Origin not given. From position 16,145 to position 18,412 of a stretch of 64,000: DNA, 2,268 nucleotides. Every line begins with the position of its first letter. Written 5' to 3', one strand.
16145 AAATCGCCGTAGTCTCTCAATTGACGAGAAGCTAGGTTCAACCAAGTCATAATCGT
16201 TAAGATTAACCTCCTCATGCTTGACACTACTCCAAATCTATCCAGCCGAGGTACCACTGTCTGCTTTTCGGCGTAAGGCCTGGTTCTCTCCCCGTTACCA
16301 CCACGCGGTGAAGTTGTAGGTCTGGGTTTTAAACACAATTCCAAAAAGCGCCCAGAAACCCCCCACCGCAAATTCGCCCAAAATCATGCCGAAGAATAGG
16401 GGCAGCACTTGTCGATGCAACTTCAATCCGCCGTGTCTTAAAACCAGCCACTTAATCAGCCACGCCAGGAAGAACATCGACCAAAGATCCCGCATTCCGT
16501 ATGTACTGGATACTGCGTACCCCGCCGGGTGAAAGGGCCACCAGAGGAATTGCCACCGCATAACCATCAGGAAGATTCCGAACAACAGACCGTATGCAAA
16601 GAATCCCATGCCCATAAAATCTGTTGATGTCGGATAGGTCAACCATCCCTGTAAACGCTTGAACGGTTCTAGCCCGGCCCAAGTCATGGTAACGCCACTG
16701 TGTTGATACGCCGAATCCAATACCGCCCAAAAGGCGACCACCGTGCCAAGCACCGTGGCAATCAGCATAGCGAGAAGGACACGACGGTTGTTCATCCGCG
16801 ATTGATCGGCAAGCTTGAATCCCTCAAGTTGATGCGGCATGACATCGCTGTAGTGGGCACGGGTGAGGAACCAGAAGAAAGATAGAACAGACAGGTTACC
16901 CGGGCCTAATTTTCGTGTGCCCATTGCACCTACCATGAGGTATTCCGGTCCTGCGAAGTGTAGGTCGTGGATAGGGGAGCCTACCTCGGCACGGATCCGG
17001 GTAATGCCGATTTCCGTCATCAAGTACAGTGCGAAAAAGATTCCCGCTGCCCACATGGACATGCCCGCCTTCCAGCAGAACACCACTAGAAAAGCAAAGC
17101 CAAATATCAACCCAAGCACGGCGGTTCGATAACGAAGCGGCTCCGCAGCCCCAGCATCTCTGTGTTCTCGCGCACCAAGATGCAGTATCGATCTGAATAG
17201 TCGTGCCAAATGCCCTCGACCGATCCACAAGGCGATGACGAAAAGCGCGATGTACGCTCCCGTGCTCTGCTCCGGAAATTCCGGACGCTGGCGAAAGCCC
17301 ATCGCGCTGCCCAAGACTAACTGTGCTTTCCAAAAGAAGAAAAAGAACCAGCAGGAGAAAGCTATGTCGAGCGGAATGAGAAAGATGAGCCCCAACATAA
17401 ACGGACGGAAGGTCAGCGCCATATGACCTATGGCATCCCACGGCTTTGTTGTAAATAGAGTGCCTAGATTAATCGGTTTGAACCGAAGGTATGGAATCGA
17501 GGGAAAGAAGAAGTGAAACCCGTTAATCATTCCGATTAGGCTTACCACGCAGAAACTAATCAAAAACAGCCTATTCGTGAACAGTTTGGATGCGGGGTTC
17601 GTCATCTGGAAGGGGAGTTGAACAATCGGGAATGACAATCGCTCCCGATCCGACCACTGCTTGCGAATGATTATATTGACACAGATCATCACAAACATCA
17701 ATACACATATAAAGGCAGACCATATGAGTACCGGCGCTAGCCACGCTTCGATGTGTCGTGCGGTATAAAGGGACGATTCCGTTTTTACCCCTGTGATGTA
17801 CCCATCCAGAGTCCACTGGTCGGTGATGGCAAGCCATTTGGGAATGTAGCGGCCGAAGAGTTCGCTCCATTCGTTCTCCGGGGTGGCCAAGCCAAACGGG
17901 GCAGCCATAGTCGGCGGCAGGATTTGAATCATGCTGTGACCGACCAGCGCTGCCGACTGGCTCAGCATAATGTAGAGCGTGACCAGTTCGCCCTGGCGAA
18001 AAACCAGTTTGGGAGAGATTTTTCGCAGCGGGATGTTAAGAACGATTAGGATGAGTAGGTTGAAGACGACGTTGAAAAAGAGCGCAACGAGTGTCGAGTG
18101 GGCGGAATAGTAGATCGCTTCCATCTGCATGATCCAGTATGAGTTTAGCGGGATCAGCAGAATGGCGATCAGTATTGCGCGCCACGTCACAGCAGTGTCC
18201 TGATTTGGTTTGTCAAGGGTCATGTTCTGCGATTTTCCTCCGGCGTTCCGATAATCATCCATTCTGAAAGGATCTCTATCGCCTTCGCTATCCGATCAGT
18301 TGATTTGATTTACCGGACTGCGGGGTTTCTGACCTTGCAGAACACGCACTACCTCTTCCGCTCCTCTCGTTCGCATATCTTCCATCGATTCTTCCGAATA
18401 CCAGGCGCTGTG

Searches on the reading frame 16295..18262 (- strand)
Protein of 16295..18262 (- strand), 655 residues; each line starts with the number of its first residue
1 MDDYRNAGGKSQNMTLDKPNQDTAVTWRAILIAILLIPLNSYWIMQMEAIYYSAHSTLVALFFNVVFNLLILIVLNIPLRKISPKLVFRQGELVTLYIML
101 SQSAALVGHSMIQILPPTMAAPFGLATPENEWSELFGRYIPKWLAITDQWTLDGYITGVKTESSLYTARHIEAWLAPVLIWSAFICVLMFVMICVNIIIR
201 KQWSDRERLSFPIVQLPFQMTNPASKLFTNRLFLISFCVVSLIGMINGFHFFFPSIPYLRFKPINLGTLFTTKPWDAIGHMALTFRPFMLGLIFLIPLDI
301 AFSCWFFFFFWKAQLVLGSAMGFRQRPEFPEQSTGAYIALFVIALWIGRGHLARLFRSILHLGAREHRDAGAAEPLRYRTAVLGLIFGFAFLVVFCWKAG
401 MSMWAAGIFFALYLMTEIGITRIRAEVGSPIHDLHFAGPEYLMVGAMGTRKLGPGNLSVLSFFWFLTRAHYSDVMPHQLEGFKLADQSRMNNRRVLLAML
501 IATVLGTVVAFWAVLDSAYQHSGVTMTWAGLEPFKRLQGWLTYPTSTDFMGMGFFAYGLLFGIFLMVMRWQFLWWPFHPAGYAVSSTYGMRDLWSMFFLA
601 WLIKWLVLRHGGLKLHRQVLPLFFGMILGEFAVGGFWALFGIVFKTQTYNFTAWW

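Call 58: find_homologous_proteins(query=window:16295-18262:-, max_evalue=1e-100)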
Query window:16295-18262:- (655 aa): 1334 proteins with E <= 1e-100 among 8000 candidates; the best 120 are listed.
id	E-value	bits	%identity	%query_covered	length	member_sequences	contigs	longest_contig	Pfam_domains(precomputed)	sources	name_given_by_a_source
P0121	0.0e+0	1500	100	100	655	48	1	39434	PF20580.4,PF20581.4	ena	-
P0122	0.0e+0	1376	93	98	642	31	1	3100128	PF20580.4,PF20581.4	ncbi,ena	-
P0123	0.0e+0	1375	92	98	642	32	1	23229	PF20580.4,PF20581.4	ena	-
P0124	0.0e+0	1294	86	98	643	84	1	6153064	PF20580.4,PF20581.4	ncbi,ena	-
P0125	0.0e+0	1281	86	97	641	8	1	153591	PF20580.4,PF20581.4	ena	-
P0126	0.0e+0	1278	86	97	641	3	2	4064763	PF20580.4,PF20581.4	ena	-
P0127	0.0e+0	1176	76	98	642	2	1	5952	PF20580.4,PF20581.4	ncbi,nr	ncbi:hypothetical protein HYR99_30460 [Candidatus Poribacteria bacterium]|nr:hypothetical protein [C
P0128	0.0e+0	1147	73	98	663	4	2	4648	PF20580.4,PF20581.4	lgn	-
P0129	0.0e+0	1120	73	98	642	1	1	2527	PF20580.4,PF20581.4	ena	-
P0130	0.0e+0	1082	71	98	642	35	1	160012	PF20580.4,PF20581.4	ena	-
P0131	0.0e+0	1076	71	98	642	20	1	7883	PF20580.4,PF20581.4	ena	-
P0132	0.0e+0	1073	69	99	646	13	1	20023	PF20580.4,PF20581.4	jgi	-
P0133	0.0e+0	1064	70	98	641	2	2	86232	PF20580.4,PF20581.4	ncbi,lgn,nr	ncbi:hypothetical protein FJZ31_05565 [Candidatus Poribacteria bacterium]|nr:hypothetical protein [C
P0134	0.0e+0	1063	69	99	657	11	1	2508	PF20580.4,PF20581.4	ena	-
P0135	0.0e+0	1062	70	98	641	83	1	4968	PF20580.4,PF20581.4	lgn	-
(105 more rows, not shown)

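Call 59: find_encoding_contigs(protein=P0121, flank=10000, max_places=3)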
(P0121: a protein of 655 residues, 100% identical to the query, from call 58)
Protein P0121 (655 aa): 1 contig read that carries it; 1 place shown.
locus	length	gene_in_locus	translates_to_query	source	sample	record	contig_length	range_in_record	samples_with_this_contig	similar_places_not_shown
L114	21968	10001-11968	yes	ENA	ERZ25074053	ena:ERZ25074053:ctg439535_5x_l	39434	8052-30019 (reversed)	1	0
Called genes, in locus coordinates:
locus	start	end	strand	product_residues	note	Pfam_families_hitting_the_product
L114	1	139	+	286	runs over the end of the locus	PF02668:TauD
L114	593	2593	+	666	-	PF01055:Glyco_hydro_31_2nd, PF02065:Melibiase, PF16874:Glyco_hydro_36C (weak)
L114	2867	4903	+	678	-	PF02065:Melibiase, PF01055:Glyco_hydro_31_2nd (weak), PF02065:Melibiase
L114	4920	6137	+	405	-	PF16875:Glyco_hydro_36N (weak), PF02065:Melibiase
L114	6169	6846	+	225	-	-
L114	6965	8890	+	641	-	PF02065:Melibiase, PF16874:Glyco_hydro_36C (weak)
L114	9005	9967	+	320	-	PF00389:2-Hacid_dh, PF02826:2-Hacid_dh_C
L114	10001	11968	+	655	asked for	PF20581:DUF6785, PF20580:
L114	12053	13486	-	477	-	PF00884:Sulfatase, PF01663:Phosphodiest (faint), PF16347:SGSH_C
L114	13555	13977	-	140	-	PF05721:PhyH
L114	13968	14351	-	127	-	-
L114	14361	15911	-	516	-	PF07969:Amidohydro_3 (weak), PF01979:Amidohydro_1 (faint), PF07969:Amidohydro_3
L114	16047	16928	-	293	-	PF02746:MR_MLE_N, PF13378:MR_MLE_C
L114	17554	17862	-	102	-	-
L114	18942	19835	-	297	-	PF00892:EamA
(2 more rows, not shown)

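Call 60: find_encoding_contigs(protein=P0122, flank=10000, max_places=2)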
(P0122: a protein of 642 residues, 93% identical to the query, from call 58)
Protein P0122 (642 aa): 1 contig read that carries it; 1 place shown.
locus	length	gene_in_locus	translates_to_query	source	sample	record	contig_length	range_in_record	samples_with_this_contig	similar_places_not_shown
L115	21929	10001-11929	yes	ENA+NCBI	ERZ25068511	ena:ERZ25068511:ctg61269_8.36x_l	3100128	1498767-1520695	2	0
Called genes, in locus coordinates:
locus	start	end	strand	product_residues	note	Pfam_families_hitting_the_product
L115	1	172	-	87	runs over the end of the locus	-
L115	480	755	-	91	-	PF26549:Tricorn_N (weak)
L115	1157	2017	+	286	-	PF02668:TauD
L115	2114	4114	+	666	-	PF01055:Glyco_hydro_31_2nd, PF02065:Melibiase, PF16874:Glyco_hydro_36C (weak)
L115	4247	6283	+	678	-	PF02065:Melibiase, PF01055:Glyco_hydro_31_2nd (weak), PF02065:Melibiase, PF16874:Glyco_hydro_36C (weak)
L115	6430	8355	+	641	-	PF02065:Melibiase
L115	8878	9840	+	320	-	PF00389:2-Hacid_dh, PF02826:2-Hacid_dh_C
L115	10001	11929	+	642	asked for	PF20581:DUF6785, PF20580:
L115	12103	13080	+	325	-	-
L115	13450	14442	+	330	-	-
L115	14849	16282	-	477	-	PF00884:Sulfatase, PF01663:Phosphodiest (faint), PF16347:SGSH_C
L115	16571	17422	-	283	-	PF13613:HTH_Tnp_4, PF01609:DDE_Tnp_1, PF13359:DDE_Tnp_4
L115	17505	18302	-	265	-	PF05721:PhyH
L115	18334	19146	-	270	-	PF04951:Peptidase_M55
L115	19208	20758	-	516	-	PF07969:Amidohydro_3, PF01979:Amidohydro_1 (faint), PF07969:Amidohydro_3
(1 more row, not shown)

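Call 61: find_encoding_contigs(protein=P0123, flank=10000, max_places=2)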
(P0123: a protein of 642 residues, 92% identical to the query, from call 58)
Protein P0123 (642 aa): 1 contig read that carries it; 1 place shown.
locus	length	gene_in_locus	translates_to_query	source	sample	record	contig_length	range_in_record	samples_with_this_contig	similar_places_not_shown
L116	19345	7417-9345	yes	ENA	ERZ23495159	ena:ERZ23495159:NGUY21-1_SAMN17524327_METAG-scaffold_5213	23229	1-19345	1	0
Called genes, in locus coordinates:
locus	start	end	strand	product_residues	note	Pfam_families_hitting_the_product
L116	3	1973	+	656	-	?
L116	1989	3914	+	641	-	PF16875:Glyco_hydro_36N (weak), PF02065:Melibiase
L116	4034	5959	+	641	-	PF02065:Melibiase, PF16874:Glyco_hydro_36C (weak)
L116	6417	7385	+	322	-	PF00389:2-Hacid_dh, PF02826:2-Hacid_dh_C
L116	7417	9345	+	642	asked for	PF20581:DUF6785, PF20580:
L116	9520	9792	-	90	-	-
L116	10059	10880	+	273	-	-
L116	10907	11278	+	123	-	-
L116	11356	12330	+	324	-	-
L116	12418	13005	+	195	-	PF04542:Sigma70_r2, PF08281:Sigma70_r4_2, PF04545:Sigma70_r4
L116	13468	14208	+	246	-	-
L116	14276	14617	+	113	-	-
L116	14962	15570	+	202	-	PF04542:Sigma70_r2, PF08281:Sigma70_r4_2, PF04545:Sigma70_r4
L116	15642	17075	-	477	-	PF00884:Sulfatase, PF01663:Phosphodiest (faint), PF16347:SGSH_C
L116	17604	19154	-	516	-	PF07969:Amidohydro_3, PF01979:Amidohydro_1 (faint), PF07969:Amidohydro_3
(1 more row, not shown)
